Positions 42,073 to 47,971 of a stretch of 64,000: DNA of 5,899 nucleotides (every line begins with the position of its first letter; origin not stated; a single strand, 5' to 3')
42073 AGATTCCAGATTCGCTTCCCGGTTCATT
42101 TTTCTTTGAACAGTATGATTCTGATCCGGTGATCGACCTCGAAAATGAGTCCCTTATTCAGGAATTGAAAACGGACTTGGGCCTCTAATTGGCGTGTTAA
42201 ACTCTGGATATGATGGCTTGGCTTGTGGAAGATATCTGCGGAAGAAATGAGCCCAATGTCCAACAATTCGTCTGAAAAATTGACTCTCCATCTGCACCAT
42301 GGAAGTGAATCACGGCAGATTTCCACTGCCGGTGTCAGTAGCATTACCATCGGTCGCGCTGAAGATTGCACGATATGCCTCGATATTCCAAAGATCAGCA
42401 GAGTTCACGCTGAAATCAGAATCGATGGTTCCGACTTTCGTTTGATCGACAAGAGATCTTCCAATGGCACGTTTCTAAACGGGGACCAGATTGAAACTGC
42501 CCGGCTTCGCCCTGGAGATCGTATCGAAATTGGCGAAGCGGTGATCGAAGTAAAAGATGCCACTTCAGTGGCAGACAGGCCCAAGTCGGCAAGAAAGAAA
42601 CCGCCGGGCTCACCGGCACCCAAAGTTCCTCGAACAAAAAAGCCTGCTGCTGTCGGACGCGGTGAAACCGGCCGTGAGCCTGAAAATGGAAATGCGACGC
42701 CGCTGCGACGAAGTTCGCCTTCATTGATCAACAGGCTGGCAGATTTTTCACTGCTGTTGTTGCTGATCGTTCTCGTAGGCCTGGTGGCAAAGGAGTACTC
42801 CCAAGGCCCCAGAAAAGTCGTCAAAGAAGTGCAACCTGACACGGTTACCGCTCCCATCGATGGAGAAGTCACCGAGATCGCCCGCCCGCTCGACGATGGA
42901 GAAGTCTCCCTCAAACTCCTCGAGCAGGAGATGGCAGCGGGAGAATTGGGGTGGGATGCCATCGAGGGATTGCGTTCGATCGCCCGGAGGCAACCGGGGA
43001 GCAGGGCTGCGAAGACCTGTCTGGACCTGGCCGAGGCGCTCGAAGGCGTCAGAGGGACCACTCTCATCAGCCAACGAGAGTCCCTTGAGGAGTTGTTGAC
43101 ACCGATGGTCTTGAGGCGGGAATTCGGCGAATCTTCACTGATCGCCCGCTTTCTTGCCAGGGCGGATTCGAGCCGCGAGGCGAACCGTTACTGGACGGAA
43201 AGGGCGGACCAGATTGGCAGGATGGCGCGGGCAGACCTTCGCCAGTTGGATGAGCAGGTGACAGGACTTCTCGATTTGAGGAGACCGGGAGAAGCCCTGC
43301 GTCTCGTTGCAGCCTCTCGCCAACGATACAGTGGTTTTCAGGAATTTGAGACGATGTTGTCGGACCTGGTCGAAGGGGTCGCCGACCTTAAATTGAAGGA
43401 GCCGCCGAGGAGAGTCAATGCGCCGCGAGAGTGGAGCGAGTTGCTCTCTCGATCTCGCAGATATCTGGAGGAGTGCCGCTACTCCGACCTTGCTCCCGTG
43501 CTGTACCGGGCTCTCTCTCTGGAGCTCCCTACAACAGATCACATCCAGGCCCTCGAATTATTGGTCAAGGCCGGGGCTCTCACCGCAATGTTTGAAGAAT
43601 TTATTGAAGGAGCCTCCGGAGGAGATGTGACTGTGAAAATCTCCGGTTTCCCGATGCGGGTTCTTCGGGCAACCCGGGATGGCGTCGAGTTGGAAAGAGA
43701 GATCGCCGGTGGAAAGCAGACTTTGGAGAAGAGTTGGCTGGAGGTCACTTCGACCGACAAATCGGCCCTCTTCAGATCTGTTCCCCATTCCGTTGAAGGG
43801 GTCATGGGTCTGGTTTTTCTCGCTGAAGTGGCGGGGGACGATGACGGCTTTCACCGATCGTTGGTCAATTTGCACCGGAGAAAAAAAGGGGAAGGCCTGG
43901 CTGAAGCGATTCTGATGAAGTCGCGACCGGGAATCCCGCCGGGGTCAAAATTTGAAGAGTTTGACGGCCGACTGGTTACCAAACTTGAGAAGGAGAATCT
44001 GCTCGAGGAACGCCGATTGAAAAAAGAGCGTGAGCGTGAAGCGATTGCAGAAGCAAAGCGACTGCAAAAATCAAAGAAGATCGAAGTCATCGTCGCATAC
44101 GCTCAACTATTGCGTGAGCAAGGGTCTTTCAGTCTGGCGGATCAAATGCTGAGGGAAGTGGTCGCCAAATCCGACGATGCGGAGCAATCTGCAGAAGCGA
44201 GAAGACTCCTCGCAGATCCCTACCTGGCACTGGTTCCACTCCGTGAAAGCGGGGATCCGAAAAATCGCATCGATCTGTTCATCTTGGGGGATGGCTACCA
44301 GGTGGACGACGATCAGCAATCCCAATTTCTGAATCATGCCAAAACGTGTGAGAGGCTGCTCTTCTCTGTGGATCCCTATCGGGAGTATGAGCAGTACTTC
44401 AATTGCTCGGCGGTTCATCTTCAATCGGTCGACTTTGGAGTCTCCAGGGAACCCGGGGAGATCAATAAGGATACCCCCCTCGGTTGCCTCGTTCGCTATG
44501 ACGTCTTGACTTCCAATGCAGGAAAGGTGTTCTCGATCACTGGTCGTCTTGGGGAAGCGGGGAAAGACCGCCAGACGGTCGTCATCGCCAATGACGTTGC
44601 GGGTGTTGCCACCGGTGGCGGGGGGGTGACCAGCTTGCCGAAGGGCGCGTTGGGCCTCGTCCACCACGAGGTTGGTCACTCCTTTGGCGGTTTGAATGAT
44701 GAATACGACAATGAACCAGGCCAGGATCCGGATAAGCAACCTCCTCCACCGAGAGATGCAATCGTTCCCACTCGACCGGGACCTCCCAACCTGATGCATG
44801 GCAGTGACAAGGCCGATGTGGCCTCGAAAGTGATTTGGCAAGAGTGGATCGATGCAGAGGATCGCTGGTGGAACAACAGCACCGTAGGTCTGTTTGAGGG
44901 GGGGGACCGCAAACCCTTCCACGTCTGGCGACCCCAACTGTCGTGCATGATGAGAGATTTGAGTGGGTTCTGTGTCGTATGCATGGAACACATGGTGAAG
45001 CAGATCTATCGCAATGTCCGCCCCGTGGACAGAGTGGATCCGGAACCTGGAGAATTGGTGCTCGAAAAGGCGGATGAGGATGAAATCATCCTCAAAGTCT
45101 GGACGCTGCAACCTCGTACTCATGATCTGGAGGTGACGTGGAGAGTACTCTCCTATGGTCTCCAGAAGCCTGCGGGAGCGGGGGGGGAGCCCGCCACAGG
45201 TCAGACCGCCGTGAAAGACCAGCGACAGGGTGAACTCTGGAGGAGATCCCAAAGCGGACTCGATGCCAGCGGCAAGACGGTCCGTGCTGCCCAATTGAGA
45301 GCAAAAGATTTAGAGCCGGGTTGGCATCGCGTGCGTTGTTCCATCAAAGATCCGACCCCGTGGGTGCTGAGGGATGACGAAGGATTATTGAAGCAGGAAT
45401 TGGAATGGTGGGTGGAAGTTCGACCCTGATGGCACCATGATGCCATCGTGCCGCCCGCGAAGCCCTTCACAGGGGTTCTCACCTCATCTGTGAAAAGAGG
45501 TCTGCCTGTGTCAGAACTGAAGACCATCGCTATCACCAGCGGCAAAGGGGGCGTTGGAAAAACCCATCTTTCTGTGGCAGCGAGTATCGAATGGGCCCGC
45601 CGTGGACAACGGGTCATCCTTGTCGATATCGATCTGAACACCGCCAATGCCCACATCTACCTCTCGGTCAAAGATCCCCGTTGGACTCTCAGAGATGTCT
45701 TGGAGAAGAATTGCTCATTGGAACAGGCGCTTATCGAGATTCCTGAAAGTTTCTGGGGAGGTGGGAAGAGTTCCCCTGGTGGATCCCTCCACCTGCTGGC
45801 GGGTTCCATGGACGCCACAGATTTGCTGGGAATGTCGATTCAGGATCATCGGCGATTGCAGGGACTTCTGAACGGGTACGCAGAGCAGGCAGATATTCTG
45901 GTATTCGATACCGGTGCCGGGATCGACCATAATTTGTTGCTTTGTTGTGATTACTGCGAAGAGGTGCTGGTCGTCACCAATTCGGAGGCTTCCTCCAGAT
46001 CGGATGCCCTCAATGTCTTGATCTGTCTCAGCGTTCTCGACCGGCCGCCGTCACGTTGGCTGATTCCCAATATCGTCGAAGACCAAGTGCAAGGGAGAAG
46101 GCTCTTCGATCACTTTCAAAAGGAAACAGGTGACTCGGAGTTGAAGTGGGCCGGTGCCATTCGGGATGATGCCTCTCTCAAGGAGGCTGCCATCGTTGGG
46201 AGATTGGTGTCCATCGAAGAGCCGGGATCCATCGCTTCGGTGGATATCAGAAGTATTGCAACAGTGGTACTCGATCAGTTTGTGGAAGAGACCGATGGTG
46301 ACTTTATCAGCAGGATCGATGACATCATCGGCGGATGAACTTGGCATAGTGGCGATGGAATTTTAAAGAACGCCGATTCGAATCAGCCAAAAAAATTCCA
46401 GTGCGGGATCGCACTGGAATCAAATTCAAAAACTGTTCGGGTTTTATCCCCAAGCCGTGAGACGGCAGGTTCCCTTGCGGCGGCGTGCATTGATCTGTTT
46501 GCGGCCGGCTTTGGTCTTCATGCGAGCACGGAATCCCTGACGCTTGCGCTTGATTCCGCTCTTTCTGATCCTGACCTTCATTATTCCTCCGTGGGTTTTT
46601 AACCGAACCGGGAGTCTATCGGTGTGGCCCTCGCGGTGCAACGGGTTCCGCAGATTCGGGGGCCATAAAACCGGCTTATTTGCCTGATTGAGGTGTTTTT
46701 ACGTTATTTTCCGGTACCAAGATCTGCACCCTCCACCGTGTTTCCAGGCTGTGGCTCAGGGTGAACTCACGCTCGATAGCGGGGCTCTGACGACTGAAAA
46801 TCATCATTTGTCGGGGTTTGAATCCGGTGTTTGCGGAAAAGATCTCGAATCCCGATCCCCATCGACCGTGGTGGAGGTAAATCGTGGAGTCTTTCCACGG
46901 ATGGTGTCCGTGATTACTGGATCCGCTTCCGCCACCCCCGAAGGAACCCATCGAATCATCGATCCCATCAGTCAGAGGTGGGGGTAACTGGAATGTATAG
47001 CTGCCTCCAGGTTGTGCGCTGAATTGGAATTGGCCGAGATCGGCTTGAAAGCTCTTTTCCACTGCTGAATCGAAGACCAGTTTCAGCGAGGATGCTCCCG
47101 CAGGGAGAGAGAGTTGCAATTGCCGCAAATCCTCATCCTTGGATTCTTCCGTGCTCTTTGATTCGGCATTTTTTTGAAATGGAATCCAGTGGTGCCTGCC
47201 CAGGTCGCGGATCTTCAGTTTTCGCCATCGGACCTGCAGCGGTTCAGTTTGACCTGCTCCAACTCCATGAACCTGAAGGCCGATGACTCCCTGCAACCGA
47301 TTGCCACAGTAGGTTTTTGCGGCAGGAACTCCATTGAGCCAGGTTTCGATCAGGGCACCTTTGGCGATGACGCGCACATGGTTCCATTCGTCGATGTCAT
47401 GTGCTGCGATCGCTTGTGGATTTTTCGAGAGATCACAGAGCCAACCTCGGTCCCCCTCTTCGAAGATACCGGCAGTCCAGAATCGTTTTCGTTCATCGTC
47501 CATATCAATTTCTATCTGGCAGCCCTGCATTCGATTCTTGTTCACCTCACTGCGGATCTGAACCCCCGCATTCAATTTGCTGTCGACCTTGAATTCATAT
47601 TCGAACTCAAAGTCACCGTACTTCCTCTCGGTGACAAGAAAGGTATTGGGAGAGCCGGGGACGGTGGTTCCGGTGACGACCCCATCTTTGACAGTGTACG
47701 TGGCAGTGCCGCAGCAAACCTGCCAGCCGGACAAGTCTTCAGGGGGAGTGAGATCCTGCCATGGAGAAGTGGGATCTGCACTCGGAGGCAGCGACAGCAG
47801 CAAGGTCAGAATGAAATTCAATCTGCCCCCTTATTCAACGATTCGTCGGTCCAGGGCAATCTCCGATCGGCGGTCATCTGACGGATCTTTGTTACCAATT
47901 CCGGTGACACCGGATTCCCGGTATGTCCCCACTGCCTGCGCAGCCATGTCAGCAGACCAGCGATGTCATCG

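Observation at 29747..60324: Shared Cys-rich dockerin-like module on four unrelated secreted enzymes: candidate surface scaffolding or sorting system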

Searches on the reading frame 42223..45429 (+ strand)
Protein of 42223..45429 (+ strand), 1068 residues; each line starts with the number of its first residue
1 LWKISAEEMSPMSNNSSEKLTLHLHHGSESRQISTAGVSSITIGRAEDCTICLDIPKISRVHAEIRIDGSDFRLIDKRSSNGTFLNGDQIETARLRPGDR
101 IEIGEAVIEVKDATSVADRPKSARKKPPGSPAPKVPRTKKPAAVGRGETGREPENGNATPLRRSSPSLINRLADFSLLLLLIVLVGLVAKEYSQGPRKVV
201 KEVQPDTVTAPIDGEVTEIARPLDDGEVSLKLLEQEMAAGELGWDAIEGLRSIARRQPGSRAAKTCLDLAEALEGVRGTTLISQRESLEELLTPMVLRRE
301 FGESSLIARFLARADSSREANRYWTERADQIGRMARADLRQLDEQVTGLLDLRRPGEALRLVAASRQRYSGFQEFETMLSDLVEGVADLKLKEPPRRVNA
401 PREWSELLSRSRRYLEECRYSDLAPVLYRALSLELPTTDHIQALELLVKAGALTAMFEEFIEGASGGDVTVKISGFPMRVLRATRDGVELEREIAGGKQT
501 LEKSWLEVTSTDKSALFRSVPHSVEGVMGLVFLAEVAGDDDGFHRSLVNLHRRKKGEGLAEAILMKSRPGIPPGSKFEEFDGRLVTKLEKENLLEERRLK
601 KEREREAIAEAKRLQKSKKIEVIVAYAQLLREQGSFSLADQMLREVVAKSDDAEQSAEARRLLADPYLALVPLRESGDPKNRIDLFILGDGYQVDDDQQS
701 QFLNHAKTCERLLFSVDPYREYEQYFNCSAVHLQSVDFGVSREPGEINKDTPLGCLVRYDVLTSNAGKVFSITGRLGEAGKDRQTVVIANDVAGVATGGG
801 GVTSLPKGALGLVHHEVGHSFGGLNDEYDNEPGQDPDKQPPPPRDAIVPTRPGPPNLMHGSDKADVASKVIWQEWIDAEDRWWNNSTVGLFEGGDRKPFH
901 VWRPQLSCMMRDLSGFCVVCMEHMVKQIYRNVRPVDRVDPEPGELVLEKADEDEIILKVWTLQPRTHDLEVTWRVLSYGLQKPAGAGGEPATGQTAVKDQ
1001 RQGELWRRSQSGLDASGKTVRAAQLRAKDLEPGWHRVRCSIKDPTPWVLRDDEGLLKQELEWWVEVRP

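Call 51: search_protein_families(library=pfam, proteins=[window:42223-45429:+], max_evalue=0.01)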
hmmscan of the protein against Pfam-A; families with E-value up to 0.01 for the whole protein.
window:42223-45429:+ (1068 aa): 3 families
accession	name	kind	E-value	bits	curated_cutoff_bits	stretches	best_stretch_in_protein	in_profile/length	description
PF09471.16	Peptidase_M64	-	2.5e-22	79.8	26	2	671-830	1-163/302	IgA Peptidase M64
PF00498.31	FHA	-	2.7e-20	73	20.7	1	41-104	1-67/67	FHA domain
PF16697.10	Yop-YscD_cpl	-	6.6e-13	49.2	33.2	1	40-112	18-92/94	Inner membrane component of T3SS, cytoplasmic domain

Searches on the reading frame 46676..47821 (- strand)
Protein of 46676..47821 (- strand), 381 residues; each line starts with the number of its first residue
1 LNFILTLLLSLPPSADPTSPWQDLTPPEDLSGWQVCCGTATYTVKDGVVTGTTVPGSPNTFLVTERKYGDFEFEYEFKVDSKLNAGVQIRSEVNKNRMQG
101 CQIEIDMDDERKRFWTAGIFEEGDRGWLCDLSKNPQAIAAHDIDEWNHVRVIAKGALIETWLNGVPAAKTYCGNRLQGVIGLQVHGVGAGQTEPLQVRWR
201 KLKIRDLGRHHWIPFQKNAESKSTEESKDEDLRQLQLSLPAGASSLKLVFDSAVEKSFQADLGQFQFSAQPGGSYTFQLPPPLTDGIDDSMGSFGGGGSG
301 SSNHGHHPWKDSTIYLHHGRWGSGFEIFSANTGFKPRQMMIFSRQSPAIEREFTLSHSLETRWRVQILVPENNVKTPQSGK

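Call 51: search_protein_families(library=pfam, proteins=[window:46676-47821:-], max_evalue=0.01)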
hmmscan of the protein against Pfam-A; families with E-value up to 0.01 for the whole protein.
window:46676-47821:- (381 aa): 1 family
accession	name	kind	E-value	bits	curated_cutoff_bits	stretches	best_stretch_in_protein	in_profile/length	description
PF06439.18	3keto-disac_hyd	-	2.1e-33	116.4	26.8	1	21-205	2-187/187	3-keto-disaccharide hydrolase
